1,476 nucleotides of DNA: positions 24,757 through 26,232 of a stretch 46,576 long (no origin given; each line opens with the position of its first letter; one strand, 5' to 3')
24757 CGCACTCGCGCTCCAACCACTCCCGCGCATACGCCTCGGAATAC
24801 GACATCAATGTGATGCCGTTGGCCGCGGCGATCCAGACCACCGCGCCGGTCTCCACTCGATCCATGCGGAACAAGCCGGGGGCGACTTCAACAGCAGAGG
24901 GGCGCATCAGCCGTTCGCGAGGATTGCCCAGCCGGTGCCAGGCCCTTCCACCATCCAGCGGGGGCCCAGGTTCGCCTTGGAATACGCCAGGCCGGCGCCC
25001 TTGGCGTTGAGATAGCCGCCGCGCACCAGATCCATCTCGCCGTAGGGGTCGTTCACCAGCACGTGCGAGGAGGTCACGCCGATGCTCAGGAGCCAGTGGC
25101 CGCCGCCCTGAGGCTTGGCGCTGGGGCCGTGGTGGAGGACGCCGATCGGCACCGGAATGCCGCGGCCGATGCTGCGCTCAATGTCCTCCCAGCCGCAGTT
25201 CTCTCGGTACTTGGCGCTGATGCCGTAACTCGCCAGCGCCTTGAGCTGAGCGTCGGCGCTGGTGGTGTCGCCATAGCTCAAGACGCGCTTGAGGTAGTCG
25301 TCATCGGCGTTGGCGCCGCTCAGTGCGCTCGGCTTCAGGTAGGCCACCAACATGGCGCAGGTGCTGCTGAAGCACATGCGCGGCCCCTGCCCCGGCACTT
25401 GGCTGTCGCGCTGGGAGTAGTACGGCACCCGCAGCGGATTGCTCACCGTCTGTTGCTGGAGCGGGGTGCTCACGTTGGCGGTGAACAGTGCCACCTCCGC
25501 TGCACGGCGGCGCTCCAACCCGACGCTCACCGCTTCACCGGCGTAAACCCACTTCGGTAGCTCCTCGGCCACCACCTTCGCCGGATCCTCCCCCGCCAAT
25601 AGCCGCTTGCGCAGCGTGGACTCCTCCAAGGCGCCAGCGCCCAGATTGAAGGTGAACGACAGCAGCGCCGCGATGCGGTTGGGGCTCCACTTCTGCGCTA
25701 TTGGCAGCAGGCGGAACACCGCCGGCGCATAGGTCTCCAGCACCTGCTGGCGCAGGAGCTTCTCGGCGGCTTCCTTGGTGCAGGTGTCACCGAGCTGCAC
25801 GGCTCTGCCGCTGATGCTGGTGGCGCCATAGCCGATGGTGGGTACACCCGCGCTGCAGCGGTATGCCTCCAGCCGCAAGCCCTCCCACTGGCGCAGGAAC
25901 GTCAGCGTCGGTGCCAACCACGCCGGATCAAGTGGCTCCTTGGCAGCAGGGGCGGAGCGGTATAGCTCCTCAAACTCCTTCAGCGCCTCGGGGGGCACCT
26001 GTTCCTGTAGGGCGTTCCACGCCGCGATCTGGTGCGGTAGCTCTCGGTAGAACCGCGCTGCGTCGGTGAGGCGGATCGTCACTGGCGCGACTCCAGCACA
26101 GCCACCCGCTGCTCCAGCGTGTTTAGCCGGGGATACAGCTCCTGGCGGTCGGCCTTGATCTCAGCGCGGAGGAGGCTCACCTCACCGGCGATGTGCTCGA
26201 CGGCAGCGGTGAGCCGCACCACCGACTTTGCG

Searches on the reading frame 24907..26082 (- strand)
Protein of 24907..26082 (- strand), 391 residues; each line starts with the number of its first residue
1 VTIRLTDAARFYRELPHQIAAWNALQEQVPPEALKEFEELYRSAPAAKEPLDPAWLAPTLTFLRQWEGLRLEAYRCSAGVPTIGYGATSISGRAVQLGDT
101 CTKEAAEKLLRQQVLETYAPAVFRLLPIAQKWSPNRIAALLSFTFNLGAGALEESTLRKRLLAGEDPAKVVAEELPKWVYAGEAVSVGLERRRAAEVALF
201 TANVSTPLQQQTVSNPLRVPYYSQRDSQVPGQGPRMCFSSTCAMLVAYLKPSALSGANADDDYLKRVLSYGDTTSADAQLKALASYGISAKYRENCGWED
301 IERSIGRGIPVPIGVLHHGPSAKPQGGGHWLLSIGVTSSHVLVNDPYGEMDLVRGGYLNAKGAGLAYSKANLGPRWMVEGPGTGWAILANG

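Call 15: search_protein_families(library=phrogs, proteins=[window:24907-26082:-], max_evalue=0.001)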
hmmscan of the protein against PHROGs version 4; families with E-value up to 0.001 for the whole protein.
window:24907-26082:- (391 aa): 9 families
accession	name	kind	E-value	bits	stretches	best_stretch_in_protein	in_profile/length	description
phrog_10051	-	lysis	4e-72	244.8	1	175-389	237-453/455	endolysin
phrog_7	-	lysis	7.7e-47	160.9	1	60-330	559-814/873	endolysin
phrog_3617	-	unknown function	1.8e-41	143.7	2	216-386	62-229/405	-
phrog_28234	-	lysis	3.3e-24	86.6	1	10-212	14-230/372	endolysin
phrog_10075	-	unknown function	1.7e-18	67.1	1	217-387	557-729/1205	-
phrog_33083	-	lysis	3.2e-18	66.7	1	62-202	10-142/456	endolysin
phrog_10457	-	lysis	7.2e-12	46.4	1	102-201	4-94/95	endolysin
phrog_7910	-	lysis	6.2e-09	37.3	1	137-198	30-89/96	endolysin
phrog_3572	-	lysis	2.8e-08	33.7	1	65-149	273-358/653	endolysin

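Call 26: search_protein_families(library=pfam, proteins=[window:24907-26082:-], max_evalue=0.05)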
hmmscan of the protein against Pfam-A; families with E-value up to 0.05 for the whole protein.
window:24907-26082:- (391 aa): 2 families
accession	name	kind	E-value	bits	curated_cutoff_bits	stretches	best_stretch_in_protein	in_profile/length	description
PF00959.24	Phage_lysozyme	-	3.6e-35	121.4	22.3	1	65-196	2-125/125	Phage lysozyme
PF13529.12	Peptidase_C39_2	-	6.9e-08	33.6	24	1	217-347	1-143/143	Peptidase_C39 like family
